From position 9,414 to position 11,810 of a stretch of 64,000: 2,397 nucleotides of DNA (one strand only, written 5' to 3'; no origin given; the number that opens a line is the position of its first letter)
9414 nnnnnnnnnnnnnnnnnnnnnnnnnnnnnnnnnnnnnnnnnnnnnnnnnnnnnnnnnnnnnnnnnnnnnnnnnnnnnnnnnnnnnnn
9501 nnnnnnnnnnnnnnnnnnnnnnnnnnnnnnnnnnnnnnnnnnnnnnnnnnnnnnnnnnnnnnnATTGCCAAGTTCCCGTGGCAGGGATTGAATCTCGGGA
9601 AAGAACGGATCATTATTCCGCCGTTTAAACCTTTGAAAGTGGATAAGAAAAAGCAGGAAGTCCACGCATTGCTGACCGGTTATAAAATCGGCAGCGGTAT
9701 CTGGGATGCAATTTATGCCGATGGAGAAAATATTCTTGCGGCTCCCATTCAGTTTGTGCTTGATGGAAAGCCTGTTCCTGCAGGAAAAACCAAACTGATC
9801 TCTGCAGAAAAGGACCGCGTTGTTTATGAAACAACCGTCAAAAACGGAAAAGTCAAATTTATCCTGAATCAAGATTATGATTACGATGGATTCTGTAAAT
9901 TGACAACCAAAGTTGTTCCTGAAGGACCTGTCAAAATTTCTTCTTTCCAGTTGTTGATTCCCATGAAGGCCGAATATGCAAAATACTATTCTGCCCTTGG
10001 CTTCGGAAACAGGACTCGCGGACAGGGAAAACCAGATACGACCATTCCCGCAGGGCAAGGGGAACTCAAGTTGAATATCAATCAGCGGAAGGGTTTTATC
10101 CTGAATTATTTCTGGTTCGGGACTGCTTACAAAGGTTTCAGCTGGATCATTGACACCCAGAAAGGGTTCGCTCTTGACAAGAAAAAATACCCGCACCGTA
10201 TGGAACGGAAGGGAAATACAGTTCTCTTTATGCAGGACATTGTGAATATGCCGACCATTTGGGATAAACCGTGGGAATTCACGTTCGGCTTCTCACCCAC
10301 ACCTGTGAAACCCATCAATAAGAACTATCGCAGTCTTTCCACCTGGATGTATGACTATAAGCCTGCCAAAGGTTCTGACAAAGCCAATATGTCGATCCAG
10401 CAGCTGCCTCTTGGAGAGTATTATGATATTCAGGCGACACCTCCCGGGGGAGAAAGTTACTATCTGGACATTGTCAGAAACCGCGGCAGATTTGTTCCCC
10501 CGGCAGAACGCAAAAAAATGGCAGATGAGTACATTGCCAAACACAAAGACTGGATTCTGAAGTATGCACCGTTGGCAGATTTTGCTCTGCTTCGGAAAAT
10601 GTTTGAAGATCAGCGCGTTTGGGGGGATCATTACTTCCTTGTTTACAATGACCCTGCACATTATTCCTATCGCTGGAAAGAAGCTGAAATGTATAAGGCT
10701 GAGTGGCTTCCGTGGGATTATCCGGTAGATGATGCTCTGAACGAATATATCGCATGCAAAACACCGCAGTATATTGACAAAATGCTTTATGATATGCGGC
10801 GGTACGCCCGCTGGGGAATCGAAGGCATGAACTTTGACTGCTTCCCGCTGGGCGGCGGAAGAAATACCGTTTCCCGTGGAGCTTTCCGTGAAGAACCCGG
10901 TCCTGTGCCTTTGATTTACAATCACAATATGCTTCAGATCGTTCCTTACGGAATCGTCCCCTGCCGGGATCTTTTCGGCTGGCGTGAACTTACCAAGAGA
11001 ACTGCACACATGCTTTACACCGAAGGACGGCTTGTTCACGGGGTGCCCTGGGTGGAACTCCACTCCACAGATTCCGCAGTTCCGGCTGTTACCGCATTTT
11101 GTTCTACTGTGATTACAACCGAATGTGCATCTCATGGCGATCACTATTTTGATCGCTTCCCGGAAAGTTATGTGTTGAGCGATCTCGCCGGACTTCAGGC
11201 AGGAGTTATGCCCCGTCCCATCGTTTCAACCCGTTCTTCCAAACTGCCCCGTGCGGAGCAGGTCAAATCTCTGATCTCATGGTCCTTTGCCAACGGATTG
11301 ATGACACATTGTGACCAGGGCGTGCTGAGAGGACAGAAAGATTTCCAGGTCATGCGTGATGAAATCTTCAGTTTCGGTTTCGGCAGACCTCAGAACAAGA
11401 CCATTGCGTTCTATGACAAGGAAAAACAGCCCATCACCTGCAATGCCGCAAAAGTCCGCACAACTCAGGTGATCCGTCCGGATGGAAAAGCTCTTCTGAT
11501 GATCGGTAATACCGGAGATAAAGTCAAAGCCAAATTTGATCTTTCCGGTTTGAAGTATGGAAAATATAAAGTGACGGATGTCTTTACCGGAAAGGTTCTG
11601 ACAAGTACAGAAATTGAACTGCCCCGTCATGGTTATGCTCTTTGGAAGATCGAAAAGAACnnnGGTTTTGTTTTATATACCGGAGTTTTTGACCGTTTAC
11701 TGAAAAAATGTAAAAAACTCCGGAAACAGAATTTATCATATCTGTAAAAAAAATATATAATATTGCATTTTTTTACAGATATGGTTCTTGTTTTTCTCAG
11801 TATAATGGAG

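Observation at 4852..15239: Tandem triplication of ~1130-aa secreted CBM9-like proteins with an unassigned C-terminal ~900 aa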

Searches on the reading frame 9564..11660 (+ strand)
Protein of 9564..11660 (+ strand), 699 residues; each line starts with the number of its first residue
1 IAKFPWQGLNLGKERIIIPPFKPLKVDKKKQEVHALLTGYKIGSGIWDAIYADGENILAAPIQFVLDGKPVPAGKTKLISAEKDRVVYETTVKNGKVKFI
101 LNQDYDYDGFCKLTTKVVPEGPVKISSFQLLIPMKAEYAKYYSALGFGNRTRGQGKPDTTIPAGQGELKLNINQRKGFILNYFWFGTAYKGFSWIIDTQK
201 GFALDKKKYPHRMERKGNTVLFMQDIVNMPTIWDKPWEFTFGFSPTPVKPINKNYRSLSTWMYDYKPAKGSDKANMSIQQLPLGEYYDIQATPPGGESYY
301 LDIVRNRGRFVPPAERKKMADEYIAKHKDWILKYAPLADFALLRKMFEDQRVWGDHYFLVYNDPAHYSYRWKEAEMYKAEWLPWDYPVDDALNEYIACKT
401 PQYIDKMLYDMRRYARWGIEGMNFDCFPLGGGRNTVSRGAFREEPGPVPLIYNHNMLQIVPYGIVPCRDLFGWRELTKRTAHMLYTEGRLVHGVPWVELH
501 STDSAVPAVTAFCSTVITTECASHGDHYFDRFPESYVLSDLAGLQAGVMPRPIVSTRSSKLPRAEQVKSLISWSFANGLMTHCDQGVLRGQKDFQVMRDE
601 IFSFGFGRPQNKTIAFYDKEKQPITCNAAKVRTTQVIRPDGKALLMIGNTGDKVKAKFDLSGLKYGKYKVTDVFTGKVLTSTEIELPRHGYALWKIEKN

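Call 36: predict_structure(alignment_id=A3)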
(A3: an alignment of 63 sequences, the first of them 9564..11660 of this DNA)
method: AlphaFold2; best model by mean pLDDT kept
length: 699 residues; sequences in the alignment: 63
mean_pLDDT: 95.0   pTM: 0.95
mean pLDDT of the five models: 95.0, 94.7, 94.6, 94.4, 93.9
residues with pLDDT >= 90: 636; 70-90: 60; 50-70: 3; < 50: 0
segments of 3 or more residues with pLDDT < 50: none
pLDDT, mean of each block of 10 residues (from residue 1): 90 97 98 98 94 98 97 95 98 96 98 98 98 98 84 91 95 93 97 98 97 97 98 98 98 96 91 91 90 90 94 96 97 95 93 94 95 92 90 94 96 96 95 92 90 90 94 98 98 97 94 95 90 95 96 92 95 97 87 95 97 95 97 98 98 98 97 97 97 98
secondary structure, 60 per line:
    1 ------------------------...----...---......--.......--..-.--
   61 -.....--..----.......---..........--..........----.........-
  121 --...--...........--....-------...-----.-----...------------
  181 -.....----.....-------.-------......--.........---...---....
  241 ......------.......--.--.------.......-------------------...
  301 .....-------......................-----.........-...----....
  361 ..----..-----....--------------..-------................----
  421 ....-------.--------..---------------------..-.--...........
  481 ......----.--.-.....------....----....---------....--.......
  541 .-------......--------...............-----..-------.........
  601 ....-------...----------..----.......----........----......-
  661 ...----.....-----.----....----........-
elements in order (helices of 4 or more, strands of 3 or more residues): E25-27 E32-34 E38-43 E46-52 E62-66 E75-81 E85-94 E97-106 E111-119 E123-125 E128-135 E141-144 E166-168 E182-186 E191-195 E211-216 E219-227 E231-233 E237-246 H253-257 E272-278 H298-305 H313-334 H340-348 E357-362 H374-377 H401-416 E421-424 H470-486 E496-500 H507-510 E515-518 H528-531 H534-541 E549-554 H563-577 H592-604 E612-614 E631-637 E642-649 E654-659 E668-672 E683-686 E691-698

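Call 38: fold_search(model_id=the predicted structure, library=pdb)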
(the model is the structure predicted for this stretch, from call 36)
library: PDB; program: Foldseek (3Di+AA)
matches with E <= 10: 1330; with E <= 0.001: 275
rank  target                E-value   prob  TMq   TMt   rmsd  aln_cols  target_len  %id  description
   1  8x1b                  4.5e-16  1.00  0.40  0.42  11.6       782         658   11  Cryo-EM structure of FpGalactosaminidase from Flavonifractor plautii in apo state (released 2024-11-13)
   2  9ayu_A                2.1e-15  1.00  0.42  0.44  11.2       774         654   11  Structure of the A type blood alpha-D-galactosamine galactosaminidase D463A mutant from Flavonifractor plautii (released 2024-12-18)
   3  2yfn                  9.0e-14  1.00  0.40  0.39  11.8       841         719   10  galactosidase domain of alpha-galactosidase-sucrose kinase, AgaSK (released 2011-09-28)
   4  2xn0_A                1.7e-13  1.00  0.39  0.38  12.1       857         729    9  Structure of alpha-galactosidase from Lactobacillus acidophilus NCFM, PtCl4 derivative (released 2011-08-10)
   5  6phu                  2.0e-13  1.00  0.40  0.39  11.5       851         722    9  SpAga wild type apo structure (released 2019-10-02)
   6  4fnt_A                2.4e-13  1.00  0.39  0.38  11.7       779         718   10  Crystal structure of GH36 alpha-galactosidase AgaA A355E D548N from Geobacillus stearothermophilus in complex with raf (released 2012-10-03)
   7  6phw_A                3.0e-13  1.00  0.40  0.39  12.3       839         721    9  SpAga D472N structure in complex with melibiose (released 2019-10-02)
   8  4fnq                  3.5e-13  1.00  0.39  0.39  11.6       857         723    9  Crystal structure of GH36 alpha-galactosidase AgaB from Geobacillus stearothermophilus (released 2012-10-03)
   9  4fnr_A                7.8e-13  1.00  0.40  0.39  11.1       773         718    9  Crystal structure of GH36 alpha-galactosidase AgaA from Geobacillus stearothermophilus (released 2012-10-03)
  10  6phv                  8.8e-13  1.00  0.42  0.42  11.2       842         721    8  SpAga galactose product complex structure (released 2019-10-02)
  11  5xfm_B                1.9e-12  1.00  0.30  0.32  15.0       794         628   10  Crystal structure of beta-arabinopyranosidase (released 2018-02-28)
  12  8wg0_A                2.9e-12  1.00  0.35  0.35  13.5       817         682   10  Crystal structure of GH97 glucodextranase from Flavobacterium johnsoniae in complex with glucose (released 2024-05-08)
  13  3mi6_A                3.1e-12  1.00  0.39  0.37  11.7       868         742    9  Crystal structure of the alpha-galactosidase from Lactobacillus brevis, Northeast Structural Genomics Consortium Targe (released 2010-04-28)
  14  3mi6_D                3.4e-12  1.00  0.36  0.35  12.9       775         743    9  Crystal structure of the alpha-galactosidase from Lactobacillus brevis, Northeast Structural Genomics Consortium Targe (released 2010-04-28)
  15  3mi6_B                3.9e-12  1.00  0.37  0.36  11.8       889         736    9  Crystal structure of the alpha-galactosidase from Lactobacillus brevis, Northeast Structural Genomics Consortium Targe (released 2010-04-28)
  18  5opq_A                1.7e-09  1.00  0.28  0.29  14.5       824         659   10  A 3,6-anhydro-D-galactosidase produced by Zobellia galactanivorans. This is an exo-lytic enzyme that hydrolyzes termin (released 2017-11-29)
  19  5opq_D                2.0e-09  1.00  0.29  0.30  14.2       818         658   10  A 3,6-anhydro-D-galactosidase produced by Zobellia galactanivorans. This is an exo-lytic enzyme that hydrolyzes termin (released 2017-11-29)
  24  7qqh_B                9.4e-09  1.00  0.33  0.36  13.4       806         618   10  Crystal structure of MYORG (D520N) in complex with Gal-a1,4-Glc (released 2022-08-31)
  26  5wzn_B                1.2e-08  1.00  0.30  0.32  13.5       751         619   10  Alpha-N-acetylgalactosaminidase NagBb from Bifidobacterium bifidum - GalNAc complex (released 2017-06-07)
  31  4nx0_A                2.6e-08  1.00  0.32  0.48   9.5       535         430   10  Crystal structure of Abp-WT, a GH27-b-L-arabinopyranosidase from Geobacillus stearothermophilus (released 2014-12-03)
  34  5dl0_A                3.5e-08  1.00  0.32  0.26  16.9       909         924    9  Crystal structure of glucosidase II alpha subunit (Glc1Man2-bound from) (released 2016-01-27)
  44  8t7z_A                1.3e-07  1.00  0.32  0.30  15.9       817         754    9  Crystal structure of alpha-glucosidase (yicI) from Klebsiella aerogenes (released 2023-07-05)
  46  3dcd_A                1.5e-07  1.00  0.20  0.41   9.3       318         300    7  X-ray structure of the galactose mutarotase related enzyme Q5FKD7 from Lactobacillus acidophilus at the resolution 1.9 (released 2008-07-29)
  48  4nx0_C                1.8e-07  1.00  0.33  0.49   9.6       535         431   10  Crystal structure of Abp-WT, a GH27-b-L-arabinopyranosidase from Geobacillus stearothermophilus (released 2014-12-03)
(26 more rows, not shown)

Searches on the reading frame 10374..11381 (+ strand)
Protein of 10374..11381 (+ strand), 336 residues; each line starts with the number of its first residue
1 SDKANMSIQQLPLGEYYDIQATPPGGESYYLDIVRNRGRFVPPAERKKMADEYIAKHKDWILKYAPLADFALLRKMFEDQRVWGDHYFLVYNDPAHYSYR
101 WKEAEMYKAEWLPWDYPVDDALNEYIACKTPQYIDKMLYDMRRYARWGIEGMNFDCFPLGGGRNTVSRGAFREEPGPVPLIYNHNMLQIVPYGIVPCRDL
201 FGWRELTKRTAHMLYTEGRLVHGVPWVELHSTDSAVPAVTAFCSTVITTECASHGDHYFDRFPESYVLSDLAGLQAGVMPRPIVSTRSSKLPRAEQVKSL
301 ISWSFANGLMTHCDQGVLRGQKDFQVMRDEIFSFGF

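Call 88: search_protein_families(library=pfam, proteins=[window:10374-11381:+], max_evalue=10)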
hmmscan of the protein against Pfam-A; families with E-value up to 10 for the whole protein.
window:10374-11381:+ (336 aa): 1 family
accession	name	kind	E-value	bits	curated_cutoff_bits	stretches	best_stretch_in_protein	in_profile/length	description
PF12366.13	Casc1_C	-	0.11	12.1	26.2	1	48-106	85-145/222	Cancer susceptibility candidate 1 C-terminal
